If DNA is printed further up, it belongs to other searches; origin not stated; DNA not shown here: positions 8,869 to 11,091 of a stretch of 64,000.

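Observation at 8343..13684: Tn7-like core with a TnsA-like protein lacking the catalytic residues and a TniB-sized TnsC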

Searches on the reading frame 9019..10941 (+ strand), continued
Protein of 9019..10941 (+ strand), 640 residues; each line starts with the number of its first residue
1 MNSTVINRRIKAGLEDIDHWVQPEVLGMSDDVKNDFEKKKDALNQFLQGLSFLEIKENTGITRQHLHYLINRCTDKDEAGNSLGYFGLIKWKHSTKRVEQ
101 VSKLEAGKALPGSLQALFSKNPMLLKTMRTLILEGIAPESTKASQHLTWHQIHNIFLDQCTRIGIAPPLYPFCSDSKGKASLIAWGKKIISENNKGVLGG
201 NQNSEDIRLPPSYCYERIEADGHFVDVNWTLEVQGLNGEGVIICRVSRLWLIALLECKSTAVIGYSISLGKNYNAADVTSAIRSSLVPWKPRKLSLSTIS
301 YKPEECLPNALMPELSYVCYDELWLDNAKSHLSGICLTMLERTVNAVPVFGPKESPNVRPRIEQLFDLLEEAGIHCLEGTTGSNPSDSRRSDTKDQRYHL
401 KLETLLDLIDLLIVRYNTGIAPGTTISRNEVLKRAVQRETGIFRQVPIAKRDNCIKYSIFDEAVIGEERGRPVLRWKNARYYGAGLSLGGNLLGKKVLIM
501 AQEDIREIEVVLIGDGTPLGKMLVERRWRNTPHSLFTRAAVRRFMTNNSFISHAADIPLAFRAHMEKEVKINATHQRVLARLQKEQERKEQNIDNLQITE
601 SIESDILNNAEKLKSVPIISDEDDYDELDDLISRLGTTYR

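Call 103: find_encoding_contigs(protein=P0060, flank=10000, max_places=2)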
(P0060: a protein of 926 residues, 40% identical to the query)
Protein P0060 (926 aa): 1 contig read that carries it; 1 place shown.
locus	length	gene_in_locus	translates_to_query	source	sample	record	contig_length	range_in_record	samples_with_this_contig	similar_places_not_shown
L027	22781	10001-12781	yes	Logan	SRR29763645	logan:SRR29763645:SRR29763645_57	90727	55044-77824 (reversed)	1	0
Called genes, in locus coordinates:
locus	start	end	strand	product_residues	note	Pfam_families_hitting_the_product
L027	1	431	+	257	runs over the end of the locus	PF00378:ECH_1, PF16113:ECH_2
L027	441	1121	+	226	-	PF02798:GST_N, PF13417:GST_N_3, PF13409:GST_N_2, PF00043:GST_C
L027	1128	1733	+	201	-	PF01323:DSBA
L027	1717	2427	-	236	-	PF00027:cNMP_binding, PF13545:HTH_Crp_2, PF12802:MarR_2 (weak)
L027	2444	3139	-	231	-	PF00027:cNMP_binding, PF13545:HTH_Crp_2, PF12802:MarR_2 (weak)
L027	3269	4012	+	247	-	PF00881:Nitroreductase, PF14512:TM1586_NiRdase (faint)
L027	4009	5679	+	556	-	PF00501:AMP-binding, PF13193:AMP-binding_C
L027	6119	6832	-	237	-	-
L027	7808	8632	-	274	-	-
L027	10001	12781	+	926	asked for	-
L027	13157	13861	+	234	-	PF13401:AAA_22 (faint)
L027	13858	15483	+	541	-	-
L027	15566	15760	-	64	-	-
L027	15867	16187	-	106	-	-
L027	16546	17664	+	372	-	PF08220:HTH_DeoR (weak), PF08279:HTH_11, PF13280:WYL, PF25583:WCX (weak)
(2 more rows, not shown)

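Call 104: find_encoding_contigs(protein=P0071, flank=10000, max_places=2)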
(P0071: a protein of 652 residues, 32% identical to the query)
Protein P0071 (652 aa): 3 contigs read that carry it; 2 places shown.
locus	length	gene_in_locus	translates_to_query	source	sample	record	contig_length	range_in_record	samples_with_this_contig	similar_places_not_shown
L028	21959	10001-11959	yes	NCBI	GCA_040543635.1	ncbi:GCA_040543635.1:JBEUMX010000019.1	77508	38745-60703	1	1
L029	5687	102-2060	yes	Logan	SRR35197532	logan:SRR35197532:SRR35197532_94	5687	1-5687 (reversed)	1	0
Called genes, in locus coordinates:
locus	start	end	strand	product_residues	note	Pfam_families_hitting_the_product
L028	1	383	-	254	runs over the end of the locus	PF01026:TatD_DNase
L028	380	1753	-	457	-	-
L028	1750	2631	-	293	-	PF28083:QatB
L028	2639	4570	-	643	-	PF07693:KAP_NTPase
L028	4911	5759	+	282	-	-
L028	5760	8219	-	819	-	PF14022:DUF4238 (weak)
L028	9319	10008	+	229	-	-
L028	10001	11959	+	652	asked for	-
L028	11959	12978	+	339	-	PF13401:AAA_22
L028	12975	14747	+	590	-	-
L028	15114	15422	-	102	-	PF13560:HTH_31 (weak), PF01381:HTH_3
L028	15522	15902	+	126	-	-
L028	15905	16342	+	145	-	-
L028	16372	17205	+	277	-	PF00149:Metallophos, PF12850:Metallophos_2 (faint)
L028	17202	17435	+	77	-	-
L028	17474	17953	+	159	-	PF18143:HAD_SAK_2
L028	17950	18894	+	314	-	PF00149:Metallophos, PF12850:Metallophos_2 (weak), PF09722:Xre_MbcA_ParS_C (faint)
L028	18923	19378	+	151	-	PF18143:HAD_SAK_2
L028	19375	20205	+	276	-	PF00149:Metallophos, PF12850:Metallophos_2 (weak)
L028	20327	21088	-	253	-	-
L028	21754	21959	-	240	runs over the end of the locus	-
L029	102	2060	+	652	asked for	-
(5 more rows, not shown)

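Call 113: search_dna_similar(query=window:9019-10941:+, collection=plasmids, mode=protein, max_evalue=1e-20, max_rows=25)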
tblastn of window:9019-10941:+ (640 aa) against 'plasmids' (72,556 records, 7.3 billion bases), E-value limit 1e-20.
Records with a match: 96; places in all: 106; records where one place covers at least 80% of the query: 76.
Best place of each record, by identity: <60% 96.
By first word of the organism name: Bacillus 26; Burkholderia 23; Paraburkholderia 16; Cupriavidus 10; Caballeronia 4; Ralstonia 4; Xanthomonas 3; Robbsia 3; Klebsiella 1; Azonexus 1; and 5 more.
By predicted mobility (MOB-suite, as given by PLSDB): non-mobilizable 61; conjugative 21; mobilizable 14.
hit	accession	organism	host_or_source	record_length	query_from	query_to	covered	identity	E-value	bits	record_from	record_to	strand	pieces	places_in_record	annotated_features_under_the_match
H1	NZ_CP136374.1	Bacillus mycoides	whole organism,soil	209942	7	612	95%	27.0%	2e-54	208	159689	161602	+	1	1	hypothetical protein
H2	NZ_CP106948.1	Bacillus thuringiensis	BGSC database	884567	19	612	93%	27.5%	5e-54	207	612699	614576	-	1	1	hypothetical protein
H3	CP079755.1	Klebsiella grimontii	cell culture,urine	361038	7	612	95%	26.3%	6e-52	201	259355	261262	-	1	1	hypothetical protein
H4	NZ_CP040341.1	Bacillus cereus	Apostichopus japonicus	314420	5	593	92%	27.1%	2e-53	205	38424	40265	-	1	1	hypothetical protein | TnsA endonuclease N-terminal domain-containing protein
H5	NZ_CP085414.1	Bacillus paranthracis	single cell,soil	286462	5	590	92%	27.2%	3e-54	207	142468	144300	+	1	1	hypothetical protein | TnsA endonuclease N-terminal domain-containing protein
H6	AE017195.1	Bacillus cereus ATCC 10987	-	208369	5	590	92%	27.2%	6e-54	207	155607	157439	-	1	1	hypothetical protein | S-layer homology domain protein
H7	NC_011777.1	Bacillus cereus AH820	-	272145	5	590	92%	27.2%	6e-54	207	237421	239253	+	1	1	hypothetical protein | TnsA endonuclease N-terminal domain-containing protein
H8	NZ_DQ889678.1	Bacillus cereus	-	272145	5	590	92%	27.2%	6e-54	207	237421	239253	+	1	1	hypothetical protein | TnsA endonuclease N-terminal domain-containing protein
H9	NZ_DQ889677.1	Bacillus cereus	-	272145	5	590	92%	27.2%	6e-54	207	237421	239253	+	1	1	hypothetical protein | TnsA endonuclease N-terminal domain-containing protein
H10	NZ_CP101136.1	Bacillus paranthracis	single cell,soil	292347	5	590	92%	27.2%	6e-54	207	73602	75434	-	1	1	hypothetical protein | TnsA endonuclease N-terminal domain-containing protein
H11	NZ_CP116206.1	Bacillus paranthracis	rice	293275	5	590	92%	27.2%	6e-54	207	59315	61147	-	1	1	hypothetical protein | TnsA endonuclease N-terminal domain-containing protein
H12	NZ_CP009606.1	Bacillus cereus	soil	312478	5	590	92%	27.2%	6e-54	207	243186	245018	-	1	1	hypothetical protein | TnsA endonuclease N-terminal domain-containing protein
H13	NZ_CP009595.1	Bacillus cereus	-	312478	5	590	92%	27.2%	6e-54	207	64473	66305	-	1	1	hypothetical protein | TnsA endonuclease N-terminal domain-containing protein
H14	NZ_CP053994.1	Bacillus cereus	-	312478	5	590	92%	27.2%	6e-54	207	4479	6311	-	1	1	hypothetical protein | TnsA endonuclease N-terminal domain-containing protein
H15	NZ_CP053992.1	Bacillus cereus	-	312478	5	590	92%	27.2%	6e-54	207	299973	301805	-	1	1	hypothetical protein | TnsA endonuclease N-terminal domain-containing protein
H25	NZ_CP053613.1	Burkholderia sp. MBR-1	-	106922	8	602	93%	26.5%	2e-45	181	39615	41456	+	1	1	hypothetical protein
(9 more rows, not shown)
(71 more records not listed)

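Call 114: get_annotated_region(hit=H25, flank=20000)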
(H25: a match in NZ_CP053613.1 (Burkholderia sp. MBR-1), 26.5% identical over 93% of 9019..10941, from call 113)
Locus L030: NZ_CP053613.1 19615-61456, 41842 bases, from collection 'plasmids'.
description: Burkholderia sp. MBR-1 plasmid pMBR02, complete sequence
organism: Burkholderia sp. MBR-1 (NCBI taxid 2732364)
taxonomy: Bacteria; Pseudomonadota; Betaproteobacteria; Burkholderiales; Burkholderiaceae; Burkholderia; Burkholderia sp. MBR-1
host: -; source: -; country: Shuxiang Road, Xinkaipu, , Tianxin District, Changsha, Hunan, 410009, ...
typing (MOB-suite, as given by PLSDB): conjugative; relaxase MOBH; mating-pair formation MPF_T
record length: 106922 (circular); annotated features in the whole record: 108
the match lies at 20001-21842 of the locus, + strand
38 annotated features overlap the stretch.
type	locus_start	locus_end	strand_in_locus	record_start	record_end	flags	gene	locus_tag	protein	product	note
CDS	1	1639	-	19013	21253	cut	-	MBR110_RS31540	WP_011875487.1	ATPase, T2SS/T4P/T4SS family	-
CDS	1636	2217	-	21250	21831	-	-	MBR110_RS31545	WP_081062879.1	hypothetical protein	-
CDS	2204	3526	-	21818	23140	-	-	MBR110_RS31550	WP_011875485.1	type 4b pilus protein PilO2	-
CDS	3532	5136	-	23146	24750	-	-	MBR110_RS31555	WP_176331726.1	type II secretory pathway protein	-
CDS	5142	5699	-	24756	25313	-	-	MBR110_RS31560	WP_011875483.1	toxin co-regulated pilus biosynthesis Q family protein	-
CDS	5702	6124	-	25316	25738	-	-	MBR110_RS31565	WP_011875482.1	lytic transglycosylase domain-containing protein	-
CDS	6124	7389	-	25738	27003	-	-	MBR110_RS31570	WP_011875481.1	TrbG/VirB9 family P-type conjugative transfer protein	-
CDS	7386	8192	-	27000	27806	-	-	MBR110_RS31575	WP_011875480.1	transglycosylase SLT domain-containing protein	-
CDS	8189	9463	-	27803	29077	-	-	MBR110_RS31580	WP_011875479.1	TrbI/VirB10 family protein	-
CDS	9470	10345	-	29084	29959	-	-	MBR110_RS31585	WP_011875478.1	TrbG/VirB9 family P-type conjugative transfer protein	-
CDS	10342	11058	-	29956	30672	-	-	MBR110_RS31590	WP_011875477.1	type IV secretion system protein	-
CDS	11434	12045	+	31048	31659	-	-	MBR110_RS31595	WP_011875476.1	hypothetical protein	-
CDS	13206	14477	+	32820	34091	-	-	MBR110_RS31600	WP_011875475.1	replication initiation protein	GO:0006270 - DNA replication initiation [Evidence IEA]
CDS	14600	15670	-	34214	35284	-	-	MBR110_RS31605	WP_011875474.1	ParB/RepB/Spo0J family partition protein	GO:0007059 - chromosome segregation [Evidence IEA]; GO:0000910 - cytokinesis [Evidence IEA]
CDS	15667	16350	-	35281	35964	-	parA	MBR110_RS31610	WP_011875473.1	ParA family partition ATPase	-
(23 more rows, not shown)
